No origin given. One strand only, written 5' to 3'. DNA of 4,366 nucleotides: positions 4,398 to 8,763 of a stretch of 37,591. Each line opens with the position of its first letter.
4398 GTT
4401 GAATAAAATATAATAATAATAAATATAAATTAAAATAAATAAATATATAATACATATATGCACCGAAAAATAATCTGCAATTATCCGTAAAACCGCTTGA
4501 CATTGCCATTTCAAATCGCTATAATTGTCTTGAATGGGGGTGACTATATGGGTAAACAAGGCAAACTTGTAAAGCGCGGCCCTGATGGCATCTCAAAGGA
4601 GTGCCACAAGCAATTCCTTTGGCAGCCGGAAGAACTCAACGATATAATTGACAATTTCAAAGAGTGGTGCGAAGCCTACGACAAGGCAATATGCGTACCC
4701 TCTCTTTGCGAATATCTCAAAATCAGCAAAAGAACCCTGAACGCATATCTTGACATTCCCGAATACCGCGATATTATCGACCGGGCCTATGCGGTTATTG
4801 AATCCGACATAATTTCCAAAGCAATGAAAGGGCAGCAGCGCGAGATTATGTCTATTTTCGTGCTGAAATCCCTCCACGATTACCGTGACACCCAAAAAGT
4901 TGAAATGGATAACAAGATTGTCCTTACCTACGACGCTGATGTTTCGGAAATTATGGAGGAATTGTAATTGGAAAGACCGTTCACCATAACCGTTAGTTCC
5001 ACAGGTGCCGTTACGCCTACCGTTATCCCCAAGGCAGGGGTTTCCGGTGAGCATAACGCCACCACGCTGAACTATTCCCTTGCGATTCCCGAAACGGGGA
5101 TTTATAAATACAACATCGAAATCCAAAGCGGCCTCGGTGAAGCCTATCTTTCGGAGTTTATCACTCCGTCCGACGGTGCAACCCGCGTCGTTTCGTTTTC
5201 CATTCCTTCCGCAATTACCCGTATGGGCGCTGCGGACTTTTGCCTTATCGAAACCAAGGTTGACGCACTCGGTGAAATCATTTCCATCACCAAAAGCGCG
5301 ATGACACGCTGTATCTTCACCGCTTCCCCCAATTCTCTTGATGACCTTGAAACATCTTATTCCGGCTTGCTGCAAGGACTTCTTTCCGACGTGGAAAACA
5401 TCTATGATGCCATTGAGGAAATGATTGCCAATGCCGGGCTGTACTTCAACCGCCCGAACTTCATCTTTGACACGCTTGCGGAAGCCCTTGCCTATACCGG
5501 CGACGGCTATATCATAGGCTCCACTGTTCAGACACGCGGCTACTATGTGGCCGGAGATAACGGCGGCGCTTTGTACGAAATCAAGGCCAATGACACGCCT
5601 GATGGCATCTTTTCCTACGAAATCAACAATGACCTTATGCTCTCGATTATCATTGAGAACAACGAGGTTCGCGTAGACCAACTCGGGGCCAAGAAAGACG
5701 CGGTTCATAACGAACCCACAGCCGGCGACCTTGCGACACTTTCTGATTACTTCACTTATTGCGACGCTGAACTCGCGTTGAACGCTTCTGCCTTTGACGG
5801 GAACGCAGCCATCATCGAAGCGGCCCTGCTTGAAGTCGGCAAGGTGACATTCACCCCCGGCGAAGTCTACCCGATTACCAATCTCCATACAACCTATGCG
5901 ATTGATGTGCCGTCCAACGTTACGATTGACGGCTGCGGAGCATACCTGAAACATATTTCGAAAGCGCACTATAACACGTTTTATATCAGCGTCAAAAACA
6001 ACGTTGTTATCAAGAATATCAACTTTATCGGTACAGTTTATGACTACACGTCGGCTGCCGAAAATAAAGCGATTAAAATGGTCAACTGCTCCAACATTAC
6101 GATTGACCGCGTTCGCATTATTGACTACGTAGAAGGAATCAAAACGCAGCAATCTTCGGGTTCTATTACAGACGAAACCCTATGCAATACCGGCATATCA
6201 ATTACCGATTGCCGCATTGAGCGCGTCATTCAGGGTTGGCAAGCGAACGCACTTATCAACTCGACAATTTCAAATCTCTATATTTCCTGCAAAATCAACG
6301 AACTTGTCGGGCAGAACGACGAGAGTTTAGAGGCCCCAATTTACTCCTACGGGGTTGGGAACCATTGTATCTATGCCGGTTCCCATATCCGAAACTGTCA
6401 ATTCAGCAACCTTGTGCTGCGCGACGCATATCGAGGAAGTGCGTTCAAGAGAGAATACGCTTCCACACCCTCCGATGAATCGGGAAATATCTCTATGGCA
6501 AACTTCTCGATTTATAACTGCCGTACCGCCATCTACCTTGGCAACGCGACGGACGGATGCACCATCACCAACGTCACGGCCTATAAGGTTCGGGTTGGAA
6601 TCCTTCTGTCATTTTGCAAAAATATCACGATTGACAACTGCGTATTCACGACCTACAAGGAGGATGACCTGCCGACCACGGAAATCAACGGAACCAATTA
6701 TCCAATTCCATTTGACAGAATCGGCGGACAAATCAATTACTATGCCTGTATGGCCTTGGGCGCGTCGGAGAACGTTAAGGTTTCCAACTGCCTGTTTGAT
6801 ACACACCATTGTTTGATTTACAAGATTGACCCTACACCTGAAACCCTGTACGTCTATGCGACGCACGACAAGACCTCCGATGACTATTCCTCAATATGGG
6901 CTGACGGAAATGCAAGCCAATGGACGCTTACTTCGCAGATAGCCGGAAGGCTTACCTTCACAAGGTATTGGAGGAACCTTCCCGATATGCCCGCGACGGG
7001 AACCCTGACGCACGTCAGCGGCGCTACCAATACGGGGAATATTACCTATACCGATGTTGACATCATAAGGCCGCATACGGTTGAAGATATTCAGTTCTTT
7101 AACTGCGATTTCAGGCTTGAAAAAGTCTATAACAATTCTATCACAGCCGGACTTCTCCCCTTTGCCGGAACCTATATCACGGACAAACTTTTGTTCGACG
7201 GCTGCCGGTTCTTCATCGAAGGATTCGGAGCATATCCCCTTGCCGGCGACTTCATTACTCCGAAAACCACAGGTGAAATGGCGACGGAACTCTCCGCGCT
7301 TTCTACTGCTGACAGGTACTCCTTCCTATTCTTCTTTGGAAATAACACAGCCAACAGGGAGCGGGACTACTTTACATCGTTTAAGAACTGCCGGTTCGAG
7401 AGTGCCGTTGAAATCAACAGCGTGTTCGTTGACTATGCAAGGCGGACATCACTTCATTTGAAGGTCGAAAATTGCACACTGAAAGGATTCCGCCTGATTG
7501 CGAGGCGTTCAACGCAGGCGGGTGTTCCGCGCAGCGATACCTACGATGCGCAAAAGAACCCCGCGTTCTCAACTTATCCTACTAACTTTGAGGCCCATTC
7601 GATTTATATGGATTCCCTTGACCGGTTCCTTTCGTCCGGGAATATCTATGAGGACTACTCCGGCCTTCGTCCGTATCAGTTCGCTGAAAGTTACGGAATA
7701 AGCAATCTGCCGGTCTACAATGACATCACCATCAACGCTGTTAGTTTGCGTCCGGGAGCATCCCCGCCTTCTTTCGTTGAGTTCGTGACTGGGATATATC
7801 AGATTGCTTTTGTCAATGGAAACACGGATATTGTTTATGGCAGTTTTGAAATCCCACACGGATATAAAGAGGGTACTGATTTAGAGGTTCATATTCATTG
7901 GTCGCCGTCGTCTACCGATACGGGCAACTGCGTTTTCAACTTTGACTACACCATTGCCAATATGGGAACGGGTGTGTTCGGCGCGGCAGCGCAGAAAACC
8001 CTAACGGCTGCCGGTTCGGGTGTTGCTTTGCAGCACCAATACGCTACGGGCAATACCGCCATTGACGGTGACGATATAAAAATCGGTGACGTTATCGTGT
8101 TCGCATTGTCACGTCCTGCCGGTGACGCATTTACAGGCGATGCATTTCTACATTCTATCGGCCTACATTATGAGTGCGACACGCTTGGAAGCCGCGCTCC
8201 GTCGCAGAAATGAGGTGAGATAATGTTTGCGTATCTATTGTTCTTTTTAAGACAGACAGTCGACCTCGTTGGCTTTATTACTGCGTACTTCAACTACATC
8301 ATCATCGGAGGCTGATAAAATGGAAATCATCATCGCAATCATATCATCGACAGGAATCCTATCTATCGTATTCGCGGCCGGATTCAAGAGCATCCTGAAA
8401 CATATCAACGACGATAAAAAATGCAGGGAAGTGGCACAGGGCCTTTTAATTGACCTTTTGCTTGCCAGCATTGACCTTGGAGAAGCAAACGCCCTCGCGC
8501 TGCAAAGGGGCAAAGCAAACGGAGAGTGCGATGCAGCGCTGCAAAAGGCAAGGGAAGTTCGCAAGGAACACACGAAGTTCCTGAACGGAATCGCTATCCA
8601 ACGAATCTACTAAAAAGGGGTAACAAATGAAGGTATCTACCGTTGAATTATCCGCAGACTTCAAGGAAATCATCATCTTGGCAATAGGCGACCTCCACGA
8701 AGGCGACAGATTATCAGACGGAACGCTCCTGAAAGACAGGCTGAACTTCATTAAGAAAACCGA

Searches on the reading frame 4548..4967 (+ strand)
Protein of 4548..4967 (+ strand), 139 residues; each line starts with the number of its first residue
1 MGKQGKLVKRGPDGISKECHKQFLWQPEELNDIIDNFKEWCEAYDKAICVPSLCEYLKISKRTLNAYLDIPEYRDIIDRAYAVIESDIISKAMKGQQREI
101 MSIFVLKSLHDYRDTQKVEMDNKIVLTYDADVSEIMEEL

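Call 8: search_protein_families(library=phrogs, proteins=[window:4548-4967:+], max_evalue=0.01)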
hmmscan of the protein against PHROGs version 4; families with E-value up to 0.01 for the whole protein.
window:4548-4967:+ (139 aa): 2 families
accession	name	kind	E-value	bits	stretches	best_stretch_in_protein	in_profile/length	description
phrog_606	-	head and packaging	1.5e-11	45.6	1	26-123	27-141/167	terminase small subunit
phrog_309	-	head and packaging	0.00016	22.8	1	38-128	150-266/319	terminase small subunit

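Call 9: search_protein_families(library=pfam, proteins=[window:4548-4967:+], max_evalue=0.01)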
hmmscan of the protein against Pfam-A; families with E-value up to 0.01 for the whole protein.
window:4548-4967:+ (139 aa): 1 family
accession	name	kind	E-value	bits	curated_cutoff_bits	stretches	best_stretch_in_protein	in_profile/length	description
PF16677.11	GP3_package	-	2.2e-11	44.3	29.4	1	26-118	8-105/105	DNA-packaging protein gp3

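Call 13: find_related_loci(query=window:4548-4967:+, collection=viral_contigs, flank=6000)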
Query window:4548-4967:+ (139 aa) in viral_contigs; peptide patterns used: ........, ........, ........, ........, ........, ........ (x = any residue, [..] = any of these).
14 stretches matched a pattern, but none encodes a relative of the query by tblastn (E <= 1e-3).

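Call 14: find_homologous_proteins(query=window:4548-4967:+)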
Query window:4548-4967:+ (139 aa): 3 proteins with E <= 0.001 among 35 candidates.
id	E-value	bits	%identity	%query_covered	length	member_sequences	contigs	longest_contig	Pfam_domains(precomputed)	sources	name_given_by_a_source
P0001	7.4e-87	306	99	100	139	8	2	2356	PF16677.12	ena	-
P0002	1.8e-75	269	86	100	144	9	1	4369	PF16677.12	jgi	-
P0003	4.3e-73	262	86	100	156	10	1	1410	PF16677.12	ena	-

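Call 15: find_encoding_contigs(protein=P0001, flank=10000)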
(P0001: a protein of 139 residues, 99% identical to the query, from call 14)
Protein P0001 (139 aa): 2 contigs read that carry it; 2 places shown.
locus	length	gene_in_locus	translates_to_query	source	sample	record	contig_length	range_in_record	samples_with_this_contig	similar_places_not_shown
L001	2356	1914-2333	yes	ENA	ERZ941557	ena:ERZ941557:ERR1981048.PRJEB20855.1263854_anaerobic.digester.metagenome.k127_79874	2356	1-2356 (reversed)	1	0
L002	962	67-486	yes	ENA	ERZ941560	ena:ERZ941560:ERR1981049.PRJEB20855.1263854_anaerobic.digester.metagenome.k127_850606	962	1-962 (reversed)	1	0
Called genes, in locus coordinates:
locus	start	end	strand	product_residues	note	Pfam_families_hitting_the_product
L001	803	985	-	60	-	PF12844:HTH_19 (weak), PF01381:HTH_3, PF04545:Sigma70_r4 (weak), PF13413:HTH_25 (weak), PF13560:HTH_31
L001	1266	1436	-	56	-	-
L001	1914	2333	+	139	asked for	PF16677:GP3_package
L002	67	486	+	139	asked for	PF16677:GP3_package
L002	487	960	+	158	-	?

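Call 16: find_encoding_contigs(protein=P0002, flank=10000)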
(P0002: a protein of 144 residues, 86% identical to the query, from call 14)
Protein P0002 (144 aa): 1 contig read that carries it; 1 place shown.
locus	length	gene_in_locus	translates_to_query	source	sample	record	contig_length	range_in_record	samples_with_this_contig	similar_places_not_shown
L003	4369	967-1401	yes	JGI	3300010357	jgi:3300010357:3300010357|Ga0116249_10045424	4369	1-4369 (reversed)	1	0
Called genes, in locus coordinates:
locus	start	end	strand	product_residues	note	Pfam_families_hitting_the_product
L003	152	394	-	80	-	-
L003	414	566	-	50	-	-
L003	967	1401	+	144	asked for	PF16677:GP3_package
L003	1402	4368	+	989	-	?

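Call 17: find_encoding_contigs(protein=P0003, flank=10000)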
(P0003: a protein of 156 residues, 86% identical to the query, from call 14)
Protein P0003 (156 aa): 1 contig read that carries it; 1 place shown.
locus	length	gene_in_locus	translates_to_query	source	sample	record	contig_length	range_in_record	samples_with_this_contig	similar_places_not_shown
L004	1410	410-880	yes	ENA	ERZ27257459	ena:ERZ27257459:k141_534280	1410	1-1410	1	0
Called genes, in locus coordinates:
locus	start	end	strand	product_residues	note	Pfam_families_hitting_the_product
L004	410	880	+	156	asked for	PF16677:GP3_package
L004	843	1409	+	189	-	?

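Call 31: find_related_loci(query=A1, collection=metagenome_contigs, flank=10000)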
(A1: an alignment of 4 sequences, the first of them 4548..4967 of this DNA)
Query A1 (139 aa) in metagenome_contigs; peptide patterns used: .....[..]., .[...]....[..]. (x = any residue, [..] = any of these).
141 stretches matched a pattern; 6 encode a relative of the query (tblastn E <= 1e-3); 6 distinct loci.
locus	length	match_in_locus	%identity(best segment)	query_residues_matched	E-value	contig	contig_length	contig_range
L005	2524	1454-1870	86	1-139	3e-84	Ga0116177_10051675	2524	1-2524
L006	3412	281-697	86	1-139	1e-82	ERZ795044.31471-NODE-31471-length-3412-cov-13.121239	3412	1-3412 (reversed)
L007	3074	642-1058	86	1-139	6e-83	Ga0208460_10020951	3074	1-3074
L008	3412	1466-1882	86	1-139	6e-81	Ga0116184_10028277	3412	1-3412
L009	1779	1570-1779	74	1-70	1e-34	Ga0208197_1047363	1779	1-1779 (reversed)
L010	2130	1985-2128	100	1-48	7e-31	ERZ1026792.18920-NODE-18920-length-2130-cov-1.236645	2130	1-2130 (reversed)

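Call 38: find_related_loci(query=A1, collection=genome_contigs, flank=10000)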
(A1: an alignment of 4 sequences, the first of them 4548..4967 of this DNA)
Query A1 (139 aa) in genome_contigs; peptide patterns used: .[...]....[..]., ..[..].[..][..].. (x = any residue, [..] = any of these).
99 stretches matched a pattern, but none encodes a relative of the query by tblastn (E <= 1e-3).

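Call 39: search_dna_similar(query=window:4548-4967:+, collection=phages, mode=protein, max_evalue=0.001, max_rows=20)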
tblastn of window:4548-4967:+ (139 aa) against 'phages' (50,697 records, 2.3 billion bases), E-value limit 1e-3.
Records with a match: 6; places in all: 6; records where one place covers at least 80% of the query: 0.
Best place of each record, by identity: <60% 6.
By first word of the organism name: Clostridium 4; Alteromonas 2.
By host as written in the record: Clostridium perfringens 2; - 1; Alteromonas litorea TF-22 1; Alteromonas gracilis 9a2 1; Clostridium perfringens JCM 1290 1.
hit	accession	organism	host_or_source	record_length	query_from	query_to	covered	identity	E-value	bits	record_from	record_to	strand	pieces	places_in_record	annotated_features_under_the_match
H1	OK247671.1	Clostridium phage vB_CpeS_BG3P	Clostridium perfringens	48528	14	118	76%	28.6%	2e-4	45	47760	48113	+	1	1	hypothetical protein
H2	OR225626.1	Clostridium phage LPCPA58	-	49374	14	118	76%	28.6%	2e-4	45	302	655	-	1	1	hypothetical protein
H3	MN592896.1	Alteromonas phage XX1924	Alteromonas litorea TF-22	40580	21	125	76%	28.3%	4e-4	44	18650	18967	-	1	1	small terminase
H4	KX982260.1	Alteromonas phage PB15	Alteromonas gracilis 9a2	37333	24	119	69%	29.9%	6e-5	47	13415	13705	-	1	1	small terminase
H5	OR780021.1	Clostridium phage XP41-N3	Clostridium perfringens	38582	28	119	66%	30.4%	7e-4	44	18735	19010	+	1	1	small terminase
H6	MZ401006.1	Clostridium phage CPQ4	Clostridium perfringens JCM 1290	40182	28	119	66%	30.4%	7e-4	44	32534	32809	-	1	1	small terminase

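Call 51: get_annotated_region(hit=H5, flank=4000)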
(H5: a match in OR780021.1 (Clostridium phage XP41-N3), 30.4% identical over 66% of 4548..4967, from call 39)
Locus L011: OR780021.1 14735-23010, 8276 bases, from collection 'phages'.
description: Clostridium phage XP41-N3, complete genome.
organism: Clostridium phage XP41-N3 (NCBI taxid 3093939)
taxonomy: Viruses; Duplodnaviria; Heunggongvirae; Uroviricota; Caudoviricetes
host: Clostridium perfringens; source: sewage; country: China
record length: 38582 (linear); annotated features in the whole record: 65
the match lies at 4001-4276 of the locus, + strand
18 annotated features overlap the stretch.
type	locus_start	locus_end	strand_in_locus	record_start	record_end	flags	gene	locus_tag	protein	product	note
CDS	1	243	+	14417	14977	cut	-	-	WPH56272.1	hypothetical protein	-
CDS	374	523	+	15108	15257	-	-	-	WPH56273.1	hypothetical protein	-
CDS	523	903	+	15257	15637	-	-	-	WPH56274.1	ssDNA binding protein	-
CDS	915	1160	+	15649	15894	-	-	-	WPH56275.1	hypothetical protein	-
CDS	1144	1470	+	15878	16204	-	-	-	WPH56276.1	XRE-like regulator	-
CDS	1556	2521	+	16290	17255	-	-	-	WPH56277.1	CHC2 zinc finger protein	-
CDS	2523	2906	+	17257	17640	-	-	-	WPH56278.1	putative cytolysin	-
CDS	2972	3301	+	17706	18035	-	-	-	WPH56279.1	nucleoside triphosphate pyrophosphohydrolase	-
CDS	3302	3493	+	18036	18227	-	-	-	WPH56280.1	hypothetical protein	-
CDS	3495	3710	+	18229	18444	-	-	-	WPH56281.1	hypothetical protein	-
CDS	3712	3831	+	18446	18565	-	-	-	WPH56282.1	hypothetical protein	-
CDS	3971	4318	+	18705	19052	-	-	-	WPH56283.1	small terminase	-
CDS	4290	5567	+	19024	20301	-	-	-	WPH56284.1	terminase large subunit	-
CDS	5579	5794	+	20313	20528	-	-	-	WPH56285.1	hypothetical protein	-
CDS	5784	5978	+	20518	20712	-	-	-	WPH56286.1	hypothetical protein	-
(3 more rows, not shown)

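Call 52: get_annotated_region(hit=H4, flank=4000)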
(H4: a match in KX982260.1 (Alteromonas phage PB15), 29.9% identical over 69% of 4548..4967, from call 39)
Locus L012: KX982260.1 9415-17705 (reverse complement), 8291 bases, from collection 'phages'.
description: Alteromonas phage PB15, complete genome.
organism: Alteromonas phage PB15 (NCBI taxid 1913113)
taxonomy: Viruses; Duplodnaviria; Heunggongvirae; Uroviricota; Caudoviricetes
host: Alteromonas gracilis 9a2; source: -; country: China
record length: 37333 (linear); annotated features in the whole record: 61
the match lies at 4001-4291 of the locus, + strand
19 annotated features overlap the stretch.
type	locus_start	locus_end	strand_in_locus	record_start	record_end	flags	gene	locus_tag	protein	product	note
CDS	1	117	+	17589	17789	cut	-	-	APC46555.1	hypothetical protein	-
CDS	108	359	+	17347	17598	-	-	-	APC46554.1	hypothetical protein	-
CDS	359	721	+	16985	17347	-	-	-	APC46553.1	protein ninX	-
CDS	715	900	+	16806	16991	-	-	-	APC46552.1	hypothetical protein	-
CDS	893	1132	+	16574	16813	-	-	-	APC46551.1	hypothetical protein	-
CDS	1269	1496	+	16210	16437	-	-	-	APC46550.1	hypothetical protein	-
CDS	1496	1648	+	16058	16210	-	-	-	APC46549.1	hypothetical protein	-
CDS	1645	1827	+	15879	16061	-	-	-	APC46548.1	hypothetical protein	-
CDS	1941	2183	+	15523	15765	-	-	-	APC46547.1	hypothetical protein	-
CDS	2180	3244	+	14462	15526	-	-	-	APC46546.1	hypothetical protein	-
CDS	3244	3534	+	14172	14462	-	-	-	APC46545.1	hypothetical protein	-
CDS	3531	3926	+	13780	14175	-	-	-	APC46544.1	hypothetical protein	-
CDS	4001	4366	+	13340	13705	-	-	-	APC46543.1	small terminase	-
CDS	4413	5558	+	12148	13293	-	-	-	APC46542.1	terminase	-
CDS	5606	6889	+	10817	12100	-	-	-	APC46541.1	gene transfer agent portal protein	-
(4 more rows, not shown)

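Call 69: find_encoding_contigs(protein=window:4548-4967:+, flank=3000, max_places=10)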
Protein window:4548-4967:+ (139 aa): 17 contigs read that carry it; 10 places shown.
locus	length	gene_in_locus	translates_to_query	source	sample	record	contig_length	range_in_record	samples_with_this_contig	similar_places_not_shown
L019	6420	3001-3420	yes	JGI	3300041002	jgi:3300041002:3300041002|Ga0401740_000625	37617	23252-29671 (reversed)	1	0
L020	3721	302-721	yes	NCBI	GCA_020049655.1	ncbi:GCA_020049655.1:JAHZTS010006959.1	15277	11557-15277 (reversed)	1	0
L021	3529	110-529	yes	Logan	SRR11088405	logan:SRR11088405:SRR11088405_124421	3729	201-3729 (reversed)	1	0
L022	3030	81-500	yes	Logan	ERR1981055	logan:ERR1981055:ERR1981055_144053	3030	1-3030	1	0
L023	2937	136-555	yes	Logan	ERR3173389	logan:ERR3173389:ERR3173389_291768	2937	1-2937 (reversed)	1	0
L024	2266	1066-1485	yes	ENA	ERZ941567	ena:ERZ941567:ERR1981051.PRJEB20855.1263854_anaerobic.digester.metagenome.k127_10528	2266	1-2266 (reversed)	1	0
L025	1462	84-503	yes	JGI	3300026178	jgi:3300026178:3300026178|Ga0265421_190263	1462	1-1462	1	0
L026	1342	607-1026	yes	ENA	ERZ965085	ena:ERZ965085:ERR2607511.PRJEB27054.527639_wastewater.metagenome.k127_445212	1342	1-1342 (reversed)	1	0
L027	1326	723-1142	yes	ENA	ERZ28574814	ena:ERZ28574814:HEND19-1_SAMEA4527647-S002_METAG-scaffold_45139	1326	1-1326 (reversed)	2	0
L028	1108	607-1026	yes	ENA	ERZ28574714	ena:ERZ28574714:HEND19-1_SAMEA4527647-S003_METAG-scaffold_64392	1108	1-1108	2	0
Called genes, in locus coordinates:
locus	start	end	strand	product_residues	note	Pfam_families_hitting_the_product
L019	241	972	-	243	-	PF01555:N6_N4_Mtase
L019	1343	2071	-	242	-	PF01555:N6_N4_Mtase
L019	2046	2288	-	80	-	-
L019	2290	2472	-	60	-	-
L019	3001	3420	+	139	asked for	PF16677:GP3_package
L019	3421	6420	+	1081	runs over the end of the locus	-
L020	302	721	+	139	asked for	PF16677:GP3_package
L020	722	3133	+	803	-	PF13229:Beta_helix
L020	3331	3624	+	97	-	-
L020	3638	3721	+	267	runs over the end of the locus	PF00149:Metallophos (weak)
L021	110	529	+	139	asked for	PF16677:GP3_package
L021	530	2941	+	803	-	PF13229:Beta_helix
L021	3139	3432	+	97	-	-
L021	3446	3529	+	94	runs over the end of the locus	?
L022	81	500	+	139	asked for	PF16677:GP3_package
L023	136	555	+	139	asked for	PF16677:GP3_package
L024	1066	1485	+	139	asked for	PF16677:GP3_package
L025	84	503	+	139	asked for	PF16677:GP3_package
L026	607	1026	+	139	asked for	PF16677:GP3_package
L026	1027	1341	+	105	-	?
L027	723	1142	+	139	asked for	PF16677:GP3_package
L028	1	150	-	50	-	?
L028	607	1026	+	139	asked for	PF16677:GP3_package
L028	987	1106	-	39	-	?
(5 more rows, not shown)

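Call 82: search_solved_structures(query=A1, max_evalue=1, show_alignments=2)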
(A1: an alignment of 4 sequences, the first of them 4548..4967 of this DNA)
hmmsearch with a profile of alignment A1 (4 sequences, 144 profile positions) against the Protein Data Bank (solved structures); distinct sequences matched with E-value up to 1: 1.
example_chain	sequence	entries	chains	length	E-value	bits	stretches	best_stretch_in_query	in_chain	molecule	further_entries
3now_A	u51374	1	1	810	0.7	13.1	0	36-98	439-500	UNC-45 protein, SD10334p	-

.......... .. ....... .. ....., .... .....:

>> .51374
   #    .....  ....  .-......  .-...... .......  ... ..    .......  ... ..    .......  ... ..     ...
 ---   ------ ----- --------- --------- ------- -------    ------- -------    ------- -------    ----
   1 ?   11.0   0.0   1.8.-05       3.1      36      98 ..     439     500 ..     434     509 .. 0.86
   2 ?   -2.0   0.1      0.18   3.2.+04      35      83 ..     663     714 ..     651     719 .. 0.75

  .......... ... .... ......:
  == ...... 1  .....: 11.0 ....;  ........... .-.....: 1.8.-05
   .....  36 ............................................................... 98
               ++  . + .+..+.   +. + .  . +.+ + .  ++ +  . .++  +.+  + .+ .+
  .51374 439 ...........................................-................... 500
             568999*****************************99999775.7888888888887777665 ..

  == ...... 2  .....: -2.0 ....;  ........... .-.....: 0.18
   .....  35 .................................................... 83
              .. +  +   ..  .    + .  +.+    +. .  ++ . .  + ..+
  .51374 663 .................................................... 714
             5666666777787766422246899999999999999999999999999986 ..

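Call 87: predict_structure(alignment_id=A1)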
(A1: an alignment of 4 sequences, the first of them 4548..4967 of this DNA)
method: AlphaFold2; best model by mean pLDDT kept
length: 139 residues; sequences in the alignment: 4
mean_pLDDT: 55.3   pTM: 0.47
mean pLDDT of the five models: 55.3, 52.5, 51.5, 51.0, 48.5
residues with pLDDT >= 90: 0; 70-90: 38; 50-70: 38; < 50: 63
segments of 3 or more residues with pLDDT < 50: 1-21, 46-49, 97-108, 114-139
pLDDT, mean of each block of 10 residues (from residue 1): 32 41 67 73 54 66 74 75 67 54 47 47 40 34
secondary structure, 60 per line:
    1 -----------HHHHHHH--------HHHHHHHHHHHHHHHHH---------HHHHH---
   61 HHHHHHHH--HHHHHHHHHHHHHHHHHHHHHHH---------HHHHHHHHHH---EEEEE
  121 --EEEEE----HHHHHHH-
elements in order: H12-18 H27-43 H53-57 H61-68 H71-93 H103-112 E116-120 E123-127 H132-138

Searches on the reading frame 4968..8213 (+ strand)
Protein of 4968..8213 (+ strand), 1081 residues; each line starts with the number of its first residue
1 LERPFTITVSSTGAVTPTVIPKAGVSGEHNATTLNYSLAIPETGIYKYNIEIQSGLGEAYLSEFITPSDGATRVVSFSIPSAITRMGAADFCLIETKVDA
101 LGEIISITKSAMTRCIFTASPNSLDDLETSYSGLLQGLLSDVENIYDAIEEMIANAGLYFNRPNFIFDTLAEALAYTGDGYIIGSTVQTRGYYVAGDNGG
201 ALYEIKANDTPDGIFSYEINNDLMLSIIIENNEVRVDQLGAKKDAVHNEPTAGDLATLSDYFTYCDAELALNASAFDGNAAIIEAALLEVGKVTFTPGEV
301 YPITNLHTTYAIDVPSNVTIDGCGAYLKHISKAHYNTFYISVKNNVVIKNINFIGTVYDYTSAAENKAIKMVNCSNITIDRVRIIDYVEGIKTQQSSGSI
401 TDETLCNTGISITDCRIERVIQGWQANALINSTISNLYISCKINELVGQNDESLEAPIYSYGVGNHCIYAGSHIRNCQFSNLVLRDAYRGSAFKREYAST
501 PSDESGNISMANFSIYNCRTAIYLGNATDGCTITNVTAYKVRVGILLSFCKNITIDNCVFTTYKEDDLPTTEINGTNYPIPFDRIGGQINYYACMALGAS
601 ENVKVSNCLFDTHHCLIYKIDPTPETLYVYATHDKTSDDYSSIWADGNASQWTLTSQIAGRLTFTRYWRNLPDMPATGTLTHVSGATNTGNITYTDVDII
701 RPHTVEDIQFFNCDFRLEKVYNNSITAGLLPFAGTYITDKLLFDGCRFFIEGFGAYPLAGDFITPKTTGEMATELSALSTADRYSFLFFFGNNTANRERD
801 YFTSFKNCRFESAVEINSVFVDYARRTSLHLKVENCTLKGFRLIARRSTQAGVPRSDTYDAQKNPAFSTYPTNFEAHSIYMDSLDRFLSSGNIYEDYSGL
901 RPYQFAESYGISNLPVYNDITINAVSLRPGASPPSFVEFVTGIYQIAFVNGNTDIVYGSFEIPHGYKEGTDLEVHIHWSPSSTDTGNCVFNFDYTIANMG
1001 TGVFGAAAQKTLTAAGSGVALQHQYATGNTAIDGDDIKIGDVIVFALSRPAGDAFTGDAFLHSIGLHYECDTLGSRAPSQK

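Call 8: search_protein_families(library=phrogs, proteins=[window:4968-8213:+], max_evalue=0.01)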
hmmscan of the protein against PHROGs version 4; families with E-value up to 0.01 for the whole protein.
window:4968-8213:+ (1081 aa): 0 families

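Call 9: search_protein_families(library=pfam, proteins=[window:4968-8213:+], max_evalue=0.01)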
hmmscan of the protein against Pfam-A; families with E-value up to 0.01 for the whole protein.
window:4968-8213:+ (1081 aa): 2 families
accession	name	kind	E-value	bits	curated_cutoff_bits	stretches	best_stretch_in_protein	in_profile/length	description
PF05048.19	NosD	-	0.00046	20.1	23.6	1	494-564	35-104/212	Periplasmic copper-binding protein (NosD)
PF06453.16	LT-IIB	-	0.0066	16.8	25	0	181-230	49-98/122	Type II heat-labile enterotoxin , B subunit (LT-IIB)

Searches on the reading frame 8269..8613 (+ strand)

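Call 50: search_protein_families(library=phrogs, proteins=[window:8269-8613:+], max_evalue=0.01)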
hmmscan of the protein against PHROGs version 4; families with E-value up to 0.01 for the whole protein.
window:8269-8613:+ (114 aa): 1 family
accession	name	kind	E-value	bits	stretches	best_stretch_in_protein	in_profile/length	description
phrog_9428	-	unknown function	2.6e-08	34.9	1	20-114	7-106/107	-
